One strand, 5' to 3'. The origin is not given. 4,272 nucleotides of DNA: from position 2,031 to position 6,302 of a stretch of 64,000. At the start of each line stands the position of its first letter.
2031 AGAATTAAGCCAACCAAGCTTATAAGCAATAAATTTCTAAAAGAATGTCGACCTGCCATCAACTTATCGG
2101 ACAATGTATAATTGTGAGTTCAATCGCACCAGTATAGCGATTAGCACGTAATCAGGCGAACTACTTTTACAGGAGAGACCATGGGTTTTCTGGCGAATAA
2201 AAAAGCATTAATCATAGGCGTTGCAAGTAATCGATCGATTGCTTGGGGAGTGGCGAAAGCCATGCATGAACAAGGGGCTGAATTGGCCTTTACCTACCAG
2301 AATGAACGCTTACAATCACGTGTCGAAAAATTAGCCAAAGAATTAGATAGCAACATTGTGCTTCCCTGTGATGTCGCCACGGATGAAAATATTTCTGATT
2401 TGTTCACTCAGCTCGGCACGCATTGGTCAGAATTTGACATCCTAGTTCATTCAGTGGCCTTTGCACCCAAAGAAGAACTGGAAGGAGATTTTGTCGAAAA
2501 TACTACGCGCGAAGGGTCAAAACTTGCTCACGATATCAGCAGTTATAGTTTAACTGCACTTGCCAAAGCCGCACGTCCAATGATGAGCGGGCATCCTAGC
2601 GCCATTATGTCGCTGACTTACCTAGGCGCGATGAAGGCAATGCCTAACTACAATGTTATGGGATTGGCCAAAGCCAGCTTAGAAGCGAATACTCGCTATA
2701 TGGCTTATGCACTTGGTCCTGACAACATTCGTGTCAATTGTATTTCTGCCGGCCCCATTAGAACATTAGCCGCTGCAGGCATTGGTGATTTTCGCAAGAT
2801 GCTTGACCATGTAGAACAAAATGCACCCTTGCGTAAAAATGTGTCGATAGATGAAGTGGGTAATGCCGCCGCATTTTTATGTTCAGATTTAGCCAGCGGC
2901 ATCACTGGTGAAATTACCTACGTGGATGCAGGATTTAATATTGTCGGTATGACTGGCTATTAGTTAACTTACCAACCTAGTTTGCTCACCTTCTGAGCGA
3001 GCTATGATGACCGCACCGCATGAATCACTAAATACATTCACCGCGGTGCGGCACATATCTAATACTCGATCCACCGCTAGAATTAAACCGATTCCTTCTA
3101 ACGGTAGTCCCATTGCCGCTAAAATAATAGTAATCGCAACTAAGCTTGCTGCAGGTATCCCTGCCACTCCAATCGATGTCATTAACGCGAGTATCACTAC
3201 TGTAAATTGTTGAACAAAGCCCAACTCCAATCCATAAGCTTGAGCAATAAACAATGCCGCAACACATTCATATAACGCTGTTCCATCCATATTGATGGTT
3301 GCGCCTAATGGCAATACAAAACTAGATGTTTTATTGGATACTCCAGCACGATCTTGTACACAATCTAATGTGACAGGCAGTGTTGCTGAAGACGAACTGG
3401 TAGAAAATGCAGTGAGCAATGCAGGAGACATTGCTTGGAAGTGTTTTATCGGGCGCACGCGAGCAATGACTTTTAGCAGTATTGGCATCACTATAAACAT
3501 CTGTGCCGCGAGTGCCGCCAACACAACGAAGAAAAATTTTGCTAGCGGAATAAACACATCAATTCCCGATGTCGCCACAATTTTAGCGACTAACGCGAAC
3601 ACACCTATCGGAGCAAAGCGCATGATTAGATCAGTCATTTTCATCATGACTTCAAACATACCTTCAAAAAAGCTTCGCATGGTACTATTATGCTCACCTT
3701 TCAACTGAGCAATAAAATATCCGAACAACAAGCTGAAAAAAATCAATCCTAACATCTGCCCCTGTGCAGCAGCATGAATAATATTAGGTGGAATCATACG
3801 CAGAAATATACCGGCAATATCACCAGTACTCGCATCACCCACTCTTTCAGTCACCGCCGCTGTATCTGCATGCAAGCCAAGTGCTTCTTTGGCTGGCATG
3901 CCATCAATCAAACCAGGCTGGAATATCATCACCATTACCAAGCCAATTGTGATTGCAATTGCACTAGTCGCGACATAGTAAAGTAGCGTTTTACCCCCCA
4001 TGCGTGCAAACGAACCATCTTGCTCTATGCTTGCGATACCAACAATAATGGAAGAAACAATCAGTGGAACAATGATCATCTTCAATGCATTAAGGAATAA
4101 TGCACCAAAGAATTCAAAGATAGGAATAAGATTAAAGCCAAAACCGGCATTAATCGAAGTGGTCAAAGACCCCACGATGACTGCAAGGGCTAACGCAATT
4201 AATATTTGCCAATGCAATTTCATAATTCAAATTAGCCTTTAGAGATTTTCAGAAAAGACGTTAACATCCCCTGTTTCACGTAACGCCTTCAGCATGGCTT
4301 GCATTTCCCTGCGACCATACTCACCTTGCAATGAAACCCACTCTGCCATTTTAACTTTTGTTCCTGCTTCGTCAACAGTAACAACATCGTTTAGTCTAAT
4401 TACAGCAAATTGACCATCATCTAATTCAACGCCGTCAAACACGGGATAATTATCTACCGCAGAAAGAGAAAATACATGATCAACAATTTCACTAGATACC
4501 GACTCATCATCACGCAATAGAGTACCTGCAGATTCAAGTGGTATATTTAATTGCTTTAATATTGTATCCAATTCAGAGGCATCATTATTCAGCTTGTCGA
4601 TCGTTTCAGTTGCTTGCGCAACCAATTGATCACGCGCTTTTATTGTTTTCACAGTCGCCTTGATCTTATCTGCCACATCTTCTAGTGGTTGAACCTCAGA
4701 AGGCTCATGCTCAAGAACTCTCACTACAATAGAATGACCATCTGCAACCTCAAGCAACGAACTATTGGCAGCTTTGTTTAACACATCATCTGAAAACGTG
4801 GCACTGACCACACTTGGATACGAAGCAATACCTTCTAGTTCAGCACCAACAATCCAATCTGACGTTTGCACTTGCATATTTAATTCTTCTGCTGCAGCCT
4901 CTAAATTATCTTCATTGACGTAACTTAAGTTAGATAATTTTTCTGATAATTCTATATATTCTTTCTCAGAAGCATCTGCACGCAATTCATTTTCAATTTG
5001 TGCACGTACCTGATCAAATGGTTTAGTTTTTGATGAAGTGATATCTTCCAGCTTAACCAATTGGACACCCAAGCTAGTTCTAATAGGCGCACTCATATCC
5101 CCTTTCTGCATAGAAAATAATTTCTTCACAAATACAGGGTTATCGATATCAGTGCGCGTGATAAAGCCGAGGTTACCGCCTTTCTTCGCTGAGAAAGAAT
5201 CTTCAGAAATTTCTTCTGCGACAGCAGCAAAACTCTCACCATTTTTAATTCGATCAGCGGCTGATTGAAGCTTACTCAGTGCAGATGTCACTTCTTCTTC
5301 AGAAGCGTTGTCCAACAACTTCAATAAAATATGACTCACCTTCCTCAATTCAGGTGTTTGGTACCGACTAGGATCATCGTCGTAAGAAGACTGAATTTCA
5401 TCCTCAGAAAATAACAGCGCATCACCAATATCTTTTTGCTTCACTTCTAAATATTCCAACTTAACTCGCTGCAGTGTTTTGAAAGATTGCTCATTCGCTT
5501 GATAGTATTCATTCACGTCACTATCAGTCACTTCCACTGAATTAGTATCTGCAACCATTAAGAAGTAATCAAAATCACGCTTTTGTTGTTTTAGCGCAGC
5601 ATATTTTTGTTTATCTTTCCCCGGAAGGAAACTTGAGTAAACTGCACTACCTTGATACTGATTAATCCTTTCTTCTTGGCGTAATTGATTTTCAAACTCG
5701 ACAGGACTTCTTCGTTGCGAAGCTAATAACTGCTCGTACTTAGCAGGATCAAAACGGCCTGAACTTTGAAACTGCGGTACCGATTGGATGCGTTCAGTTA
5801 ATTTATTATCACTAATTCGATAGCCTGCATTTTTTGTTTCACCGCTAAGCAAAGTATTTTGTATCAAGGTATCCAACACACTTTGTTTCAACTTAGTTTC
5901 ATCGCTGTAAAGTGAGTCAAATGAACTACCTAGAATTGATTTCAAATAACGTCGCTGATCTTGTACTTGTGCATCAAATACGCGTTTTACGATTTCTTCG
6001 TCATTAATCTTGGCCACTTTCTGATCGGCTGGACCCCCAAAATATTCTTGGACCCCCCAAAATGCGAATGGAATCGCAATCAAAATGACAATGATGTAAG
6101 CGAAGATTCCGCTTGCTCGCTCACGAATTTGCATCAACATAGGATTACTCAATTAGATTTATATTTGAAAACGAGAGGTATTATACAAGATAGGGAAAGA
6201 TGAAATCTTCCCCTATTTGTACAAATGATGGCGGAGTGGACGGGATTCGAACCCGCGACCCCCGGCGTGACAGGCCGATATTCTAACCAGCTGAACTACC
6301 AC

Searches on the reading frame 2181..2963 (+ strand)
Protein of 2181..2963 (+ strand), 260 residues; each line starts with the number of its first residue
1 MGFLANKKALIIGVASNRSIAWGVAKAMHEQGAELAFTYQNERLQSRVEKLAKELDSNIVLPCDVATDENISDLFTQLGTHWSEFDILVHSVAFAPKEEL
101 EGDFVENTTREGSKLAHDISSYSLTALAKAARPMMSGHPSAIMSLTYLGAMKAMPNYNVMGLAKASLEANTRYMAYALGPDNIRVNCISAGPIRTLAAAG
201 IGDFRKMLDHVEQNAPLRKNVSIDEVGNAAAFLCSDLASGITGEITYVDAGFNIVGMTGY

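Call 37: search_protein_families(library=pfam, proteins=[window:2181-2963:+], max_evalue=0.00001)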
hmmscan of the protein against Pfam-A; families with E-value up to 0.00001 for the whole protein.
window:2181-2963:+ (260 aa): 3 families
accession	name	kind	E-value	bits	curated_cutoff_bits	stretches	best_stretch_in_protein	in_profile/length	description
PF13561.12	adh_short_C2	-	4e-89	298.7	27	1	13-253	1-236/236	Enoyl-(Acyl carrier protein) reductase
PF00106.31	adh_short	-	1.7e-17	64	26.6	1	8-199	2-188/195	short chain dehydrogenase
PF23441.1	SDR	-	1.7e-07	31.3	27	1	4-229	5-228/258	SDR-like rossmann domain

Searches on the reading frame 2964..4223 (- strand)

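Call 37: search_protein_families(library=pfam, proteins=[window:2964-4223:-], max_evalue=0.00001)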
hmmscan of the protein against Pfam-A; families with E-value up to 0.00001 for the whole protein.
window:2964-4223:- (419 aa): 1 family
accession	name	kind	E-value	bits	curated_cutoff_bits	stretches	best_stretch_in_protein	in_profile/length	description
PF00375.23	SDF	-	2.5e-128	428.9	27.9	1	3-409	1-386/387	Sodium:dicarboxylate symporter family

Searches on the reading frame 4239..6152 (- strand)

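Call 37: search_protein_families(library=pfam, proteins=[window:4239-6152:-], max_evalue=0.00001)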
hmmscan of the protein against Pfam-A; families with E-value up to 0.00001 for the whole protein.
window:4239-6152:- (637 aa): 5 families
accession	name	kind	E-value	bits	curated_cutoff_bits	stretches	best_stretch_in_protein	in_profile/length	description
PF13624.11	SurA_N_3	-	3.9e-43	147.5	27.2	1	5-166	1-161/162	SurA-like N-terminal domain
PF13623.11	SurA_N_2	-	1.6e-34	119.3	28.5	1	6-143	1-145/145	SurA-like N-terminal domain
PF13145.12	Rotamase_2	-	5.2e-24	85.8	27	1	249-383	2-120/121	PPIC-type PPIASE domain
PF13616.12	Rotamase_3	-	1.5e-20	74.3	22.5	1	266-370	12-114/116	PPIC-type PPIASE domain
PF00639.27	Rotamase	-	2.2e-20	73.9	21.7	1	274-370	1-97/97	PPIC-type PPIASE domain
